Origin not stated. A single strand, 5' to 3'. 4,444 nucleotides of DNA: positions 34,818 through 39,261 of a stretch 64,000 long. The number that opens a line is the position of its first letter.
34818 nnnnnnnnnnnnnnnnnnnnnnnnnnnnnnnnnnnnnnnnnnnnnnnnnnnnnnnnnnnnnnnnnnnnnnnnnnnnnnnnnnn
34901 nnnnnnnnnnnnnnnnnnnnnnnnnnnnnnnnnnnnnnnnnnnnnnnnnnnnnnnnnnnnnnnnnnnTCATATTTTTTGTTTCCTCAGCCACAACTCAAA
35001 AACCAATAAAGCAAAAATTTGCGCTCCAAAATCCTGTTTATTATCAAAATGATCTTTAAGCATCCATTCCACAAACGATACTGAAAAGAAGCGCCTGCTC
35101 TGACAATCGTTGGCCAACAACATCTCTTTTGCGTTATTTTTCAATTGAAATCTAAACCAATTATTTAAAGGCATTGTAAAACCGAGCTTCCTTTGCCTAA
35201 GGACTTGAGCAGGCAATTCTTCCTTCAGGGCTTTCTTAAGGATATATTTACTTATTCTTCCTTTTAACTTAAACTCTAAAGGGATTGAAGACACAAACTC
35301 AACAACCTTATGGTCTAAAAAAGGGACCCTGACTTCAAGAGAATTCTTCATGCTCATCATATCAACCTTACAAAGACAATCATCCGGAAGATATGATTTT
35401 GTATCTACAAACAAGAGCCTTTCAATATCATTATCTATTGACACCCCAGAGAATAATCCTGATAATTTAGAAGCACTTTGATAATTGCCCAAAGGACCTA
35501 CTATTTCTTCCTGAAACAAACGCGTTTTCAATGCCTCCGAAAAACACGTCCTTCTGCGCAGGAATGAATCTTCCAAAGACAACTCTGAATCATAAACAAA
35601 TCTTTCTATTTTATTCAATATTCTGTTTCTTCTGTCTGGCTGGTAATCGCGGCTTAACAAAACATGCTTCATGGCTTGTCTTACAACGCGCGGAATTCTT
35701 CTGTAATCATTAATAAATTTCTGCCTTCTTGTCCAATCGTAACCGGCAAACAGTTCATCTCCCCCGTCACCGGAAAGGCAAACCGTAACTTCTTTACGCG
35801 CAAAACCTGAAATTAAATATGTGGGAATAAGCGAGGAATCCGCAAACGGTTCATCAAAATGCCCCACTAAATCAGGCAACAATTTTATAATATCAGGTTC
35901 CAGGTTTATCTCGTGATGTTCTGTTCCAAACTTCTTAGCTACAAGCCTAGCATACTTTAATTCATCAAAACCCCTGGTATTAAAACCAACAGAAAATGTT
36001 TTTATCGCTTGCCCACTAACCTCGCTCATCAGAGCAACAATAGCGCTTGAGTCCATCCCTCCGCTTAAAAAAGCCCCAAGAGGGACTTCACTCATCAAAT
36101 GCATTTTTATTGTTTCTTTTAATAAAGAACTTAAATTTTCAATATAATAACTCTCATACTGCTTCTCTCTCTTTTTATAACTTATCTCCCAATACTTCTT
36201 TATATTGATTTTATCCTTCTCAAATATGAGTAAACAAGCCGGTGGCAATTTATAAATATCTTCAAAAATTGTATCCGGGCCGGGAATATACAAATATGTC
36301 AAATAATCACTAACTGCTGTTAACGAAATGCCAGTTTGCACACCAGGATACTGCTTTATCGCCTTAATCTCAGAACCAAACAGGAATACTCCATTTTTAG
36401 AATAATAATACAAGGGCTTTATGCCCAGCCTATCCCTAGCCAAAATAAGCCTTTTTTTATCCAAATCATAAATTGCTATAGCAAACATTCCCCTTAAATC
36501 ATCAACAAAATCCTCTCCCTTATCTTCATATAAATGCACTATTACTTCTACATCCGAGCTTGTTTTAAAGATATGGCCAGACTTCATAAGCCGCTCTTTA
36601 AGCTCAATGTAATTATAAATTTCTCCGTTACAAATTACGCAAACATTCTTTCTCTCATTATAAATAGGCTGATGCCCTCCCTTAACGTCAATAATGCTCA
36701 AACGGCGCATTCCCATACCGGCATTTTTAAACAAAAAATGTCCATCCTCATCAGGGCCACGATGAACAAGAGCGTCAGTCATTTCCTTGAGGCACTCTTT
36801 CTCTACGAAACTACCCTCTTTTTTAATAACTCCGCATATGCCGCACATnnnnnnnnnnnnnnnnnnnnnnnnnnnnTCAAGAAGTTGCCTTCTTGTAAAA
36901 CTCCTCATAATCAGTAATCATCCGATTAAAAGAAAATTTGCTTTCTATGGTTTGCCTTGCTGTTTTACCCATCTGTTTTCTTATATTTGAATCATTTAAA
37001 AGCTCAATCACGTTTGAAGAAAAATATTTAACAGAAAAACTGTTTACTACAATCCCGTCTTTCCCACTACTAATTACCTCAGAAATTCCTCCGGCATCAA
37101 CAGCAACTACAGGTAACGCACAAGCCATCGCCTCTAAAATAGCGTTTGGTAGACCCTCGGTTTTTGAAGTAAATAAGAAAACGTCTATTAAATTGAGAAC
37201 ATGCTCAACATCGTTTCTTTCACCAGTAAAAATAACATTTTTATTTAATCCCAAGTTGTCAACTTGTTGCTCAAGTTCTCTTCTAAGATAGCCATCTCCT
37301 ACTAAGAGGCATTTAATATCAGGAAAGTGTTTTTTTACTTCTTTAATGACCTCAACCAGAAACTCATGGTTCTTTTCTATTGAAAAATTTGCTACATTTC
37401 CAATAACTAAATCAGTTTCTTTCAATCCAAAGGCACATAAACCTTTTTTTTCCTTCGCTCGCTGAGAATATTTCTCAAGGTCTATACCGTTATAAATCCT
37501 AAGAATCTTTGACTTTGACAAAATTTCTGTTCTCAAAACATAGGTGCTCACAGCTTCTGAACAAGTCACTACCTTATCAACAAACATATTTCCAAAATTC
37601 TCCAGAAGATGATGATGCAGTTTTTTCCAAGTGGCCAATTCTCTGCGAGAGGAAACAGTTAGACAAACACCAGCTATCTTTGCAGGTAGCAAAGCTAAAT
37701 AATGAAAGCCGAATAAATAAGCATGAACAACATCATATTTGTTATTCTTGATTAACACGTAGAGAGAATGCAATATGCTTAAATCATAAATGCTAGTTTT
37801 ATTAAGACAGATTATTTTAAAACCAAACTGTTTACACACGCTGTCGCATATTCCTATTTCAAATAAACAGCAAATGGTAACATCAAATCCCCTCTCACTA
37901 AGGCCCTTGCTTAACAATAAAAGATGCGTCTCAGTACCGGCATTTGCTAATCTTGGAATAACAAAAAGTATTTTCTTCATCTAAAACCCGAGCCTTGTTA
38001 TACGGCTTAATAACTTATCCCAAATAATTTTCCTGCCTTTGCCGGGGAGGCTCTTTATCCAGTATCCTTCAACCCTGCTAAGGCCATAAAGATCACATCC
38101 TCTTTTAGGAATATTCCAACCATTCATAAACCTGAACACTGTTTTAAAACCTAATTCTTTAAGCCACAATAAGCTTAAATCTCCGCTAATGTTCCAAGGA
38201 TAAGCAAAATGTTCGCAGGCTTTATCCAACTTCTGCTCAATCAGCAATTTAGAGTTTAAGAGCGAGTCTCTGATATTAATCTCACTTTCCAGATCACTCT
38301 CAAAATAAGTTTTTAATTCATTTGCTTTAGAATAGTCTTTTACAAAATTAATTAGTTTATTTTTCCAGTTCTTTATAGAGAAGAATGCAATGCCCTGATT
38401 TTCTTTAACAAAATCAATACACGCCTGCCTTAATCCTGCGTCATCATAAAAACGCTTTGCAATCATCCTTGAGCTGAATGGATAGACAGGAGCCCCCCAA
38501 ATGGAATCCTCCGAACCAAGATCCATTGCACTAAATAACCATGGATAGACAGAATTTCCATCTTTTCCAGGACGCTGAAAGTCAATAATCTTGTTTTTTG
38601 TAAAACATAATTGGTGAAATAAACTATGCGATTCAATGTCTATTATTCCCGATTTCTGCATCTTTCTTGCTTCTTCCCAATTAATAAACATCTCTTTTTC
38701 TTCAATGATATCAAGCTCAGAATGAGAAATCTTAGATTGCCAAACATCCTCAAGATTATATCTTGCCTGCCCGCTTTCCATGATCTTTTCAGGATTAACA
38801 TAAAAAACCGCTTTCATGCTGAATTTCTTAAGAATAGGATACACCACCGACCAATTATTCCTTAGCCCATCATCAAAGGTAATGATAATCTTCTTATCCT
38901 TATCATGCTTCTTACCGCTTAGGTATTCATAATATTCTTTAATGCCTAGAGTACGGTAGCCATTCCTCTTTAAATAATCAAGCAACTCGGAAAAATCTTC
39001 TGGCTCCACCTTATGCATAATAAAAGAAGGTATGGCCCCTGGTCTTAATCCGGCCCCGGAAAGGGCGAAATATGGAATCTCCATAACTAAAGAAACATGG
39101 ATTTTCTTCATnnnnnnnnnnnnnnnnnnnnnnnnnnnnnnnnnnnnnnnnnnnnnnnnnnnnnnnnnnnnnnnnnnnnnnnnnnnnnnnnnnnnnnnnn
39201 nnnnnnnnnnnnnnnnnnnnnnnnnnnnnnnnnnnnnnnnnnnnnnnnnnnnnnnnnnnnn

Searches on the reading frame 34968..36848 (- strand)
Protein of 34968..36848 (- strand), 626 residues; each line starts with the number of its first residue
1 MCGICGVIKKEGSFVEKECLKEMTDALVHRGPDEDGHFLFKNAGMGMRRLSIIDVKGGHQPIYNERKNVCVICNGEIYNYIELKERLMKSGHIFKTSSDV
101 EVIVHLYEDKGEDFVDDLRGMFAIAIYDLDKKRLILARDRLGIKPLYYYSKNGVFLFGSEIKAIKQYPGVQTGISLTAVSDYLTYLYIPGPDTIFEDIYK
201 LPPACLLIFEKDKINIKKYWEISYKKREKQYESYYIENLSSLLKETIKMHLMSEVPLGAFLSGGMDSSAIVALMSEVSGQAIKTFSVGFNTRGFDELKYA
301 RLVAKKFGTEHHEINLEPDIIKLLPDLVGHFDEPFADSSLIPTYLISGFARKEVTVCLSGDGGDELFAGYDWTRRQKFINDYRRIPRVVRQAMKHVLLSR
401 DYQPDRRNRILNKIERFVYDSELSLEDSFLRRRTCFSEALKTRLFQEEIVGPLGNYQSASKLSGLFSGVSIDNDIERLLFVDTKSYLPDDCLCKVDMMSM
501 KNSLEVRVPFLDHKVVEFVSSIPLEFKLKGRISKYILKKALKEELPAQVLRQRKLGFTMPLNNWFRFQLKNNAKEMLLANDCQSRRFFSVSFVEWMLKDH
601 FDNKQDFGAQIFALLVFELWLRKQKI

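Call 81: search_protein_families(library=pfam, proteins=[window:34968-36848:-], max_evalue=0.00001)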
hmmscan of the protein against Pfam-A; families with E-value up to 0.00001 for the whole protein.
window:34968-36848:- (626 aa): 3 families
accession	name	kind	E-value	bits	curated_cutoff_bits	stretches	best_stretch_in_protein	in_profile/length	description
PF00733.27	Asn_synthase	-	3.5e-98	330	21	1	239-622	2-354/354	Asparagine synthase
PF13537.11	GATase_7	-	1.9e-46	157.5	25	1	48-165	2-122/123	Glutamine amidotransferase domain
PF13522.11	GATase_6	-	2.6e-37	128.2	27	1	32-160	1-130/130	Glutamine amidotransferase domain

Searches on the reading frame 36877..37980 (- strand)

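Call 81: search_protein_families(library=pfam, proteins=[window:36877-37980:-], max_evalue=0.00001)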
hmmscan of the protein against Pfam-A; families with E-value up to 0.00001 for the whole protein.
window:36877-37980:- (367 aa): 6 families
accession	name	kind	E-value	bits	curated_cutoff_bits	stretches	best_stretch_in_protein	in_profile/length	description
PF00534.26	Glycos_transf_1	-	2.8e-40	138.1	26.4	1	185-343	10-171/172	Glycosyl transferases group 1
PF13692.12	Glyco_trans_1_4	-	6.8e-36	124.1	27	1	192-330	3-142/142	Glycosyl transferases group 1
PF13439.12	Glyco_transf_4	-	5e-18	66.1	28.5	1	15-170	3-170/170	Glycosyltransferase Family 4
PF13477.12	Glyco_trans_4_2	-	3.9e-07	30.8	23.4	1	11-106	5-100/139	Glycosyl transferase 4-like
PF13579.12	Glyco_trans_4_4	-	1.1e-06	29.5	29.7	1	15-165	2-158/158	Glycosyl transferase 4-like domain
PF13524.12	Glyco_trans_1_2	-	1.3e-06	28.8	25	1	212-358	6-142/144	Glycosyl transferase-like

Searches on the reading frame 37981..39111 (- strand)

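Call 81: search_protein_families(library=pfam, proteins=[window:37981-39111:-], max_evalue=0.00001)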
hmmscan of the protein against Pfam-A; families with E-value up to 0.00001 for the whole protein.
window:37981-39111:- (376 aa): 1 family
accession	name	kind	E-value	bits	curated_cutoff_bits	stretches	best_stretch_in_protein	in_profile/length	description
PF01522.26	Polysacc_deac_1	-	1.8e-16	60.6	23.1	1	68-171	2-73/124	Polysaccharide deacetylase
